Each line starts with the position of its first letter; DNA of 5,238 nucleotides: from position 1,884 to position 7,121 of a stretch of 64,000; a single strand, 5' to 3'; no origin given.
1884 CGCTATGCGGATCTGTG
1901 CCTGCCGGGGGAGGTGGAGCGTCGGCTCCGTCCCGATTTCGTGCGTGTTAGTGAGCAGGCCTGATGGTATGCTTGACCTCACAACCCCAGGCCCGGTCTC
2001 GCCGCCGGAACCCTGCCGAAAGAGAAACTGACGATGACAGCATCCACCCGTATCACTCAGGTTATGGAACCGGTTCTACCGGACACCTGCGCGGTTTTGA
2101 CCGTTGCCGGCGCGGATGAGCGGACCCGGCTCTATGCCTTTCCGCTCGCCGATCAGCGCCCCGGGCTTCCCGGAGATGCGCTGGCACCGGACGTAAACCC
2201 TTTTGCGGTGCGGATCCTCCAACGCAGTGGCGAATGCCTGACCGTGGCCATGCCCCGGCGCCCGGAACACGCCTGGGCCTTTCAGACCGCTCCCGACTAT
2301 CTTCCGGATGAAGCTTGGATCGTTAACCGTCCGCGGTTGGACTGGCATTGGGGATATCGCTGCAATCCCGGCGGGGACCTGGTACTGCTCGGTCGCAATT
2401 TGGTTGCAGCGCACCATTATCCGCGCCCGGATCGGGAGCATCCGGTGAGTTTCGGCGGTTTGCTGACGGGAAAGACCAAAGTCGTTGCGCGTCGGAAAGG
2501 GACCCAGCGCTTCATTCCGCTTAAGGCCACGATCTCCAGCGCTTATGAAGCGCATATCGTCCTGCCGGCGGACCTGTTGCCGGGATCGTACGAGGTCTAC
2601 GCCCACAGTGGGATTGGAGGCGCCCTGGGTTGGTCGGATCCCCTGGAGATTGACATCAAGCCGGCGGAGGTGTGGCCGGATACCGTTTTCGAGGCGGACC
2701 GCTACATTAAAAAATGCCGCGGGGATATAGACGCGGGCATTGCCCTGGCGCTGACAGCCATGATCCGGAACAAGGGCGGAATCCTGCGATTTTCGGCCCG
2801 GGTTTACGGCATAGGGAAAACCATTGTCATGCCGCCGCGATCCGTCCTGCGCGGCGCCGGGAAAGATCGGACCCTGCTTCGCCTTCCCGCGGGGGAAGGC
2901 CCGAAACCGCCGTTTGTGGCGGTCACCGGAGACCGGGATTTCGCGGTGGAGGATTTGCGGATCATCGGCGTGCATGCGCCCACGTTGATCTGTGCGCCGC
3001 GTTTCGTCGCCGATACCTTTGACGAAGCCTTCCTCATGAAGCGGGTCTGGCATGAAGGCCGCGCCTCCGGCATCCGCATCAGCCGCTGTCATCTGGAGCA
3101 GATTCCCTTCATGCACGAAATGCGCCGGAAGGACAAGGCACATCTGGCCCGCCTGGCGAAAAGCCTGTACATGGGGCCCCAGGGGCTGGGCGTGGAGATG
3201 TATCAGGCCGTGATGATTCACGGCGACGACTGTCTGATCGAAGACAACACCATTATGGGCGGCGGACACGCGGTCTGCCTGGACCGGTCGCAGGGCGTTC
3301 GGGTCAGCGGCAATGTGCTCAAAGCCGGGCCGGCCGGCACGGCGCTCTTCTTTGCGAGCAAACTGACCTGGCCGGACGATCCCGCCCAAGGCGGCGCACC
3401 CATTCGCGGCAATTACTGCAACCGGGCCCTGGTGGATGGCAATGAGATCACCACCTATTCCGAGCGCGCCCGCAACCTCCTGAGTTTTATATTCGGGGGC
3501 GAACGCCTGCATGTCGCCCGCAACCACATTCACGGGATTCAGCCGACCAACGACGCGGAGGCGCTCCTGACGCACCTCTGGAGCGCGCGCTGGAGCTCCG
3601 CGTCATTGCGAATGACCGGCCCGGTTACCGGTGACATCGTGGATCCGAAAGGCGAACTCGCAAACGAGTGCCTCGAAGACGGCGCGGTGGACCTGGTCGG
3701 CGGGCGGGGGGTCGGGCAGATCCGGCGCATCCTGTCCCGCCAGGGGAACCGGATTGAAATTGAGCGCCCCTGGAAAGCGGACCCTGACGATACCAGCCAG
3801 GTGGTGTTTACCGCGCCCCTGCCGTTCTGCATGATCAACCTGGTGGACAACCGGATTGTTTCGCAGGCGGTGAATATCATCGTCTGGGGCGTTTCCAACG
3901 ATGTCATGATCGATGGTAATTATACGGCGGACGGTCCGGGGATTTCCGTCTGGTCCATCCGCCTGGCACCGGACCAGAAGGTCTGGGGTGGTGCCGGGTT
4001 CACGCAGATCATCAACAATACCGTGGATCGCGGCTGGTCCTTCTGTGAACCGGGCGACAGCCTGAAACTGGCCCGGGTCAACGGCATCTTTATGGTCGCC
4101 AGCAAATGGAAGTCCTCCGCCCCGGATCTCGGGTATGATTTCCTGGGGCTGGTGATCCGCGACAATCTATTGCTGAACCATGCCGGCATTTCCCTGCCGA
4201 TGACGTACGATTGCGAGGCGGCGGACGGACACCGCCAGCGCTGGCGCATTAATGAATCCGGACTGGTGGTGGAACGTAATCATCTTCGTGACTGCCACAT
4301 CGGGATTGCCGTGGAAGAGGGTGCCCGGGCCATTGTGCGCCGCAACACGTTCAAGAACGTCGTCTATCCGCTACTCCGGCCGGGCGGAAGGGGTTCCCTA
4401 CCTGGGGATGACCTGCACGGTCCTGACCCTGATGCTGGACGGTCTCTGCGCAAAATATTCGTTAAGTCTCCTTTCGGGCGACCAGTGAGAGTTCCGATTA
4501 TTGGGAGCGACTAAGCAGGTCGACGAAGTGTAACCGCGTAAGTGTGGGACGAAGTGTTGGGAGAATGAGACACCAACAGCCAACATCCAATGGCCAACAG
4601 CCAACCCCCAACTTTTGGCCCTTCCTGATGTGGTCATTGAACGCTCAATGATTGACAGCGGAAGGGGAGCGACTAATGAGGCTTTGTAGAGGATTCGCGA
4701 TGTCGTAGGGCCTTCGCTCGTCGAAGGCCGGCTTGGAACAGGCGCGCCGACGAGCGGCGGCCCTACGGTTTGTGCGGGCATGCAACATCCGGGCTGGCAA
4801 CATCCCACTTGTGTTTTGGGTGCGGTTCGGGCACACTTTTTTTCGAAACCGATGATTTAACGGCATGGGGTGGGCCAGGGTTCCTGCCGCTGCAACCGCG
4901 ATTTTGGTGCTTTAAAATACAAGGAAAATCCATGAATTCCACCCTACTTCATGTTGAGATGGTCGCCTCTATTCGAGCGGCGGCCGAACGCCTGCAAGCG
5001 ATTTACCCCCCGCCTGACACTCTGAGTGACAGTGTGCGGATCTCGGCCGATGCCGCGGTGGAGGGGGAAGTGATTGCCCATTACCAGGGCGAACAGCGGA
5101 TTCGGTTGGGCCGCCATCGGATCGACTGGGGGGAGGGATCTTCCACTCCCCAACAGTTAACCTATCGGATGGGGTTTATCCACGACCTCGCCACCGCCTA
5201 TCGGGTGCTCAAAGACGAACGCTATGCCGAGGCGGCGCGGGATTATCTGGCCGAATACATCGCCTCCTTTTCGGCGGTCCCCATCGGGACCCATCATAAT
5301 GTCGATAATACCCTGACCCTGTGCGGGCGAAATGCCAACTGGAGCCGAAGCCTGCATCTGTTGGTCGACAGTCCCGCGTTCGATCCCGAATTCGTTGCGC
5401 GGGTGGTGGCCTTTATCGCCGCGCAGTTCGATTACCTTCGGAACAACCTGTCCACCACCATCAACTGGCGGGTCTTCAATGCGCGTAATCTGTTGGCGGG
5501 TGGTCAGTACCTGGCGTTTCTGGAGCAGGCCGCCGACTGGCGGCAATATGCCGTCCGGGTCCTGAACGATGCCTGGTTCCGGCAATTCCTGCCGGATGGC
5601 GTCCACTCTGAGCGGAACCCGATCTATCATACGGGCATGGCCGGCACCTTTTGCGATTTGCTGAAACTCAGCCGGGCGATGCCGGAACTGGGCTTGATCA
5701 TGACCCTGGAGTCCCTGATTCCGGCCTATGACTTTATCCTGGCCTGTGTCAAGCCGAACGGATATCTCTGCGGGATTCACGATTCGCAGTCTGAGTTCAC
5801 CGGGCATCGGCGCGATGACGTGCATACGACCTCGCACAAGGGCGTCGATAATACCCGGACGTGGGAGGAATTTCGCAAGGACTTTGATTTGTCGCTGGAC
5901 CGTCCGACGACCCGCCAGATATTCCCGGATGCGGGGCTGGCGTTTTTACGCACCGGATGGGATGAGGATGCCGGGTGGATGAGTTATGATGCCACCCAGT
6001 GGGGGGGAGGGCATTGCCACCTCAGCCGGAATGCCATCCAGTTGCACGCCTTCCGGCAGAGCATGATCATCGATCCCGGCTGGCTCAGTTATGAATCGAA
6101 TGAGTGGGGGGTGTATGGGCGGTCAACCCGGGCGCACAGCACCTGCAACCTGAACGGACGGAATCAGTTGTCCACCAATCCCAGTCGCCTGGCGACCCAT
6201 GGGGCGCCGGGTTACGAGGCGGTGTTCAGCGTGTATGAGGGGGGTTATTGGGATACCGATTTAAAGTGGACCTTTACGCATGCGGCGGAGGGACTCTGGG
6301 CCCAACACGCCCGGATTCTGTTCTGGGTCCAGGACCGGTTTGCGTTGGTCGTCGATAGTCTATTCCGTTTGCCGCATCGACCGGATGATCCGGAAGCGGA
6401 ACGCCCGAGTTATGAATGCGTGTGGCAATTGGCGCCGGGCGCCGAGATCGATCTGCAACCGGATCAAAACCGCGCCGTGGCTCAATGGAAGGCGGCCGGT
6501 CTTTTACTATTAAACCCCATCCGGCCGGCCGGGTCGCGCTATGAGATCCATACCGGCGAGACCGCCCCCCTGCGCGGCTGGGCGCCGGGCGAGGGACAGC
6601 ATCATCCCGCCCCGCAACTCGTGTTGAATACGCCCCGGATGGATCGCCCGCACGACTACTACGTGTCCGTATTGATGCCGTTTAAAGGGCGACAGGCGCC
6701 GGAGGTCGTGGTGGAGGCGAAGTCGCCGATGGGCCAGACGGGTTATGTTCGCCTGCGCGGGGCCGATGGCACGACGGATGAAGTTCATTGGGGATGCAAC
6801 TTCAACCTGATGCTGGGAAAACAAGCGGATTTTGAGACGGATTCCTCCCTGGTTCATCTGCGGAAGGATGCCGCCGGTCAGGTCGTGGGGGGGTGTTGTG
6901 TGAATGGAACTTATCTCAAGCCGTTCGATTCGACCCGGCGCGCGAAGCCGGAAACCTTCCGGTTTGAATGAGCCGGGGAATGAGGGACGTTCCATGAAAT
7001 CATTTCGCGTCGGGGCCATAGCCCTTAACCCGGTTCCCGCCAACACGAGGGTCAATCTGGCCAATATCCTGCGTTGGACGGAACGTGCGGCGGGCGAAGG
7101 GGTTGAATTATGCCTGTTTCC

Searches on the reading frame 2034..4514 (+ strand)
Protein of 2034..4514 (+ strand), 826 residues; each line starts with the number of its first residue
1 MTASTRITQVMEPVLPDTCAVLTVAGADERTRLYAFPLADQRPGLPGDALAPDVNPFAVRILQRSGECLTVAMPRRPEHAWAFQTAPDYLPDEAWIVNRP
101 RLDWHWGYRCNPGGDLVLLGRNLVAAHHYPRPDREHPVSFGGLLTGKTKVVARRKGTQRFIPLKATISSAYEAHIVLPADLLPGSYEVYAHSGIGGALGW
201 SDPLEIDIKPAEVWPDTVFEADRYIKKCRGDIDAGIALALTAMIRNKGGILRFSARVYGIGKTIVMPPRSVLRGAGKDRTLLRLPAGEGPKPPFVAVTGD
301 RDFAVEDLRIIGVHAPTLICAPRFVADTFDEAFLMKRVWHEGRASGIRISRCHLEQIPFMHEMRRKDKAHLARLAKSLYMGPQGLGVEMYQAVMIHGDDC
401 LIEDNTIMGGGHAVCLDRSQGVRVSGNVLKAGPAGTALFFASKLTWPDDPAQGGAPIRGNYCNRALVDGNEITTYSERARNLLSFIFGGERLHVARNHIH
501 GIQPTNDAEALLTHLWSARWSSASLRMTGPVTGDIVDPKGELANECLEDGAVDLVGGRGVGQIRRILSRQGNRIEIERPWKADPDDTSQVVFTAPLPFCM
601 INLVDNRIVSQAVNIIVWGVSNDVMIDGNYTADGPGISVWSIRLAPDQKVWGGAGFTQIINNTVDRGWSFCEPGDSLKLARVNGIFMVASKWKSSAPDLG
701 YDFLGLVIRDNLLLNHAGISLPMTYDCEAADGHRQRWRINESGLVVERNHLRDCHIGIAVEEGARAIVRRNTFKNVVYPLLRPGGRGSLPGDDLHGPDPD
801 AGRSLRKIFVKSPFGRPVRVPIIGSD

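Call 60: search_protein_families(library=pfam, proteins=[window:2034-4514:+], max_evalue=0.001)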
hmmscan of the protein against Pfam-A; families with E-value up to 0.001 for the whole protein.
window:2034-4514:+ (826 aa): 2 families
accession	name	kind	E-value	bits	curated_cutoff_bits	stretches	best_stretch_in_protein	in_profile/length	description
PF13229.12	Beta_helix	-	1.2e-08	35.2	25.9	0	397-501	8-89/158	Right handed beta helix region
PF05048.19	NosD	-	1.4e-05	25.1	23.6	0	396-474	23-102/212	Periplasmic copper-binding protein (NosD)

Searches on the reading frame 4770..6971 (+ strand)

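Call 60: search_protein_families(library=pfam, proteins=[window:4770-6971:+], max_evalue=0.001)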
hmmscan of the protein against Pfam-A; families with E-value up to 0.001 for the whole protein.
window:4770-6971:+ (733 aa): 2 families
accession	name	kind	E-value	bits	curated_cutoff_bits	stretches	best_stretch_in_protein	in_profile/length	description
PF16889.11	Hepar_II_III_N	-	1.4e-28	100.7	22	1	116-339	82-313/340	Heparinase II/III N-terminus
PF07940.18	Hepar_II_III_C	-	1e-17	64.9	24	1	380-575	4-187/237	Heparinase II/III-like, C-terminal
